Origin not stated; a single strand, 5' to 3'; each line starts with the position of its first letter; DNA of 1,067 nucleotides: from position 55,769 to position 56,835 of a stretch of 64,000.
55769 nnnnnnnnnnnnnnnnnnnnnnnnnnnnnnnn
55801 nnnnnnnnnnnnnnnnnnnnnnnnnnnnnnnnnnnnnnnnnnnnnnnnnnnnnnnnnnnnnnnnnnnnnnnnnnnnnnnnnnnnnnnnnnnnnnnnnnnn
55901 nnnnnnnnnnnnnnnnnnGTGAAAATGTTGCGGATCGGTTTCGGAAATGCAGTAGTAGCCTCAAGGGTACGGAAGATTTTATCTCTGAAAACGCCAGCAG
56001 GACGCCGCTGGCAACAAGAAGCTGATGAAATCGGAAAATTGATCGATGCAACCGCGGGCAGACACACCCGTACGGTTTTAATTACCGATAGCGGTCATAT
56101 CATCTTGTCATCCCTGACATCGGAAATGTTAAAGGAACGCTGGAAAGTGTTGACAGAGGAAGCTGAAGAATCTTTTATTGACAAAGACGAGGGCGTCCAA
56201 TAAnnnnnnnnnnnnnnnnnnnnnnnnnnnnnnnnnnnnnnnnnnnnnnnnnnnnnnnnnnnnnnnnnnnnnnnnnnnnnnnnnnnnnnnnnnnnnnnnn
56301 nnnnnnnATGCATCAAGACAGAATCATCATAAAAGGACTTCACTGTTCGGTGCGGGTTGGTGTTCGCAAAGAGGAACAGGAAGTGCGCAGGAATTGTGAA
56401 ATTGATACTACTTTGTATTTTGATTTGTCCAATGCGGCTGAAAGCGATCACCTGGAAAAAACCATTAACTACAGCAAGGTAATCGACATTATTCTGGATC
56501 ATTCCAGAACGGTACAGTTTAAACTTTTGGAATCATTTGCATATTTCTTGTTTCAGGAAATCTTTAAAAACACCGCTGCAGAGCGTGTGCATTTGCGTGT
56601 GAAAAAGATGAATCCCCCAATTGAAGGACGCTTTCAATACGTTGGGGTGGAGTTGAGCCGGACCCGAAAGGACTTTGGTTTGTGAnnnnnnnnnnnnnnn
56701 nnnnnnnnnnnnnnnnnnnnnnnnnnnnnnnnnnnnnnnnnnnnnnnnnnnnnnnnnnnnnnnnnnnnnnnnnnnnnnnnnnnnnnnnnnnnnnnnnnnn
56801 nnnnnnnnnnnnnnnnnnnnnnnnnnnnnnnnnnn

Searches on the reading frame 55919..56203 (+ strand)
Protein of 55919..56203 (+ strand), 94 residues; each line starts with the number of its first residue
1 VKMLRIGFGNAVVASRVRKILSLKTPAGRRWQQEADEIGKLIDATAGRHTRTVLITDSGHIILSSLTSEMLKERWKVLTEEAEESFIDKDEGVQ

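Call 62: search_protein_families(library=pfam, proteins=[window:55919-56203:+], max_evalue=0.001)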
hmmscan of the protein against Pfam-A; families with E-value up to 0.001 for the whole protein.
window:55919-56203:+ (94 aa): 1 family
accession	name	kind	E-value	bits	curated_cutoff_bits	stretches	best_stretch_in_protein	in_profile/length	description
PF04025.18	RemA-like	-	5.1e-23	81.4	26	1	3-74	1-72/73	Extracellular matrix regulatory protein A-like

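Call 86: find_encoding_contigs(protein=P0093, flank=10000, max_places=1)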
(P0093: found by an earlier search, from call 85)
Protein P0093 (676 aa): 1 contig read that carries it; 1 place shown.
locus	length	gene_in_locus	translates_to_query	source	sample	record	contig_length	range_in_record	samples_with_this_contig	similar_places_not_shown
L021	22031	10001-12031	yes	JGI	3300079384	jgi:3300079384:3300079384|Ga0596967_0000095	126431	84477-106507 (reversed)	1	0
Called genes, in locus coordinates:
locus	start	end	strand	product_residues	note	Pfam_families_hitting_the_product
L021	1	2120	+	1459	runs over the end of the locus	PF07993:NAD_binding_4, PF03015:Sterile, PF00501:AMP-binding, PF00550:PP-binding, PF01553:Acyltransferase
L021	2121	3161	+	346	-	PF01073:3Beta_HSD, PF01370:Epimerase, PF02719:Polysacc_synt_2 (faint), PF05368:NmrA, PF07993:NAD_binding_4 (faint), PF13460:NAD_binding_10, PF16363:GDP_Man_Dehyd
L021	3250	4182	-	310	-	PF00781:DAGK_cat, PF19279:YegS_C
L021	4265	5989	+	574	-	PF01979:Amidohydro_1 (faint), PF07969:Amidohydro_3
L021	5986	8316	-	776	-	PF00069:Pkinase, PF01636:APH (faint), PF07714:PK_Tyr_Ser-Thr, PF07719:TPR_2 (faint), PF13431:TPR_17 (faint), PF00515:TPR_1 (faint), PF13181:TPR_8 (faint), PF13414:TPR_11 (faint), +1 more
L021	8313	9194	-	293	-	-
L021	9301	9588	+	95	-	PF04025:RemA-like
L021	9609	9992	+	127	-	PF02152:FolB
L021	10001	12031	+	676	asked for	PF00694:Aconitase_C (weak), PF00330:Aconitase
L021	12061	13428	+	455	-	PF00171:Aldedh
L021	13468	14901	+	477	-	PF01546:Peptidase_M20, PF07687:M20_dimer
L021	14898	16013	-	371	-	PF00355:Rieske, PF00848:Ring_hydroxyl_A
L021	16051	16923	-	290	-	PF04069:OpuAC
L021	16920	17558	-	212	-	PF00528:BPD_transp_1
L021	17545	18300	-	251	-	PF00005:ABC_tran, PF13304:AAA_21 (faint)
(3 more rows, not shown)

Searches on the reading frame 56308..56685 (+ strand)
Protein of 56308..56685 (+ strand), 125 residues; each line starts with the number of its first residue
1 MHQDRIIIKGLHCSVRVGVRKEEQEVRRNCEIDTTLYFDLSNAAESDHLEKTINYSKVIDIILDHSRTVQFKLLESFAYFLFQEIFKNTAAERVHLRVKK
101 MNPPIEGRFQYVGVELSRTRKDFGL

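Call 62: search_protein_families(library=pfam, proteins=[window:56308-56685:+], max_evalue=0.001)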
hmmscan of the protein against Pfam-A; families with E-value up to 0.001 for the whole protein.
window:56308-56685:+ (125 aa): 1 family
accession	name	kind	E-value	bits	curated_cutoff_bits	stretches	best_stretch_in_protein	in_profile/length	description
PF02152.23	FolB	-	7.4e-28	97.8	31.8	1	6-116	1-112/113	Dihydroneopterin aldolase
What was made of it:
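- Checked: The upstream gene is FolB by Pfam, E = 7e-28 (call 62).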

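Call 85: list_cluster_members(proteins=[window:55919-56200:+, window:55925-56200:+, window:56308-56685:+, window:56747-58774:+])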
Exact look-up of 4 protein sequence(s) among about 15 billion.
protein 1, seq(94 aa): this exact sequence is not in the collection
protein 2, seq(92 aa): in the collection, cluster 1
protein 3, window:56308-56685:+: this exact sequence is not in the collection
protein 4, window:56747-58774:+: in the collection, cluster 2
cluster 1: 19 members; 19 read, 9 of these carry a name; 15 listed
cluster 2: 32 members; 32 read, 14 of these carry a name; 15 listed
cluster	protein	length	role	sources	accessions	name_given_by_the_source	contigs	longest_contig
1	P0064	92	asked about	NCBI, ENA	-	-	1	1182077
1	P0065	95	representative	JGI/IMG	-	-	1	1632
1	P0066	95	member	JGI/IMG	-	extracellular matrix regulatory protein A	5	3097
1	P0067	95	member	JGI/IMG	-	extracellular matrix regulatory protein A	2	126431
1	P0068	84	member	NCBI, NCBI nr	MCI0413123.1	DUF370 domain-containing protein [bacterium]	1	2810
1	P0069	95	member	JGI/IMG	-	extracellular matrix regulatory protein A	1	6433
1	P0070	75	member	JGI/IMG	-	regulator of extracellular matrix RemA (YlzA/DUF370 family)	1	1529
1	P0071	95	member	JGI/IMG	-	extracellular matrix regulatory protein A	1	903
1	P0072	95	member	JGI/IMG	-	regulator of extracellular matrix RemA (YlzA/DUF370 family)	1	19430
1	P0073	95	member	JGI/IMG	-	extracellular matrix regulatory protein A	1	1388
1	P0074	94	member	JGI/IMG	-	extracellular matrix regulatory protein A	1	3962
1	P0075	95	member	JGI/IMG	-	-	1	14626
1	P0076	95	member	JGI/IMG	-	-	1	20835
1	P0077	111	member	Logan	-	-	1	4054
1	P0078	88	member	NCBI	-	-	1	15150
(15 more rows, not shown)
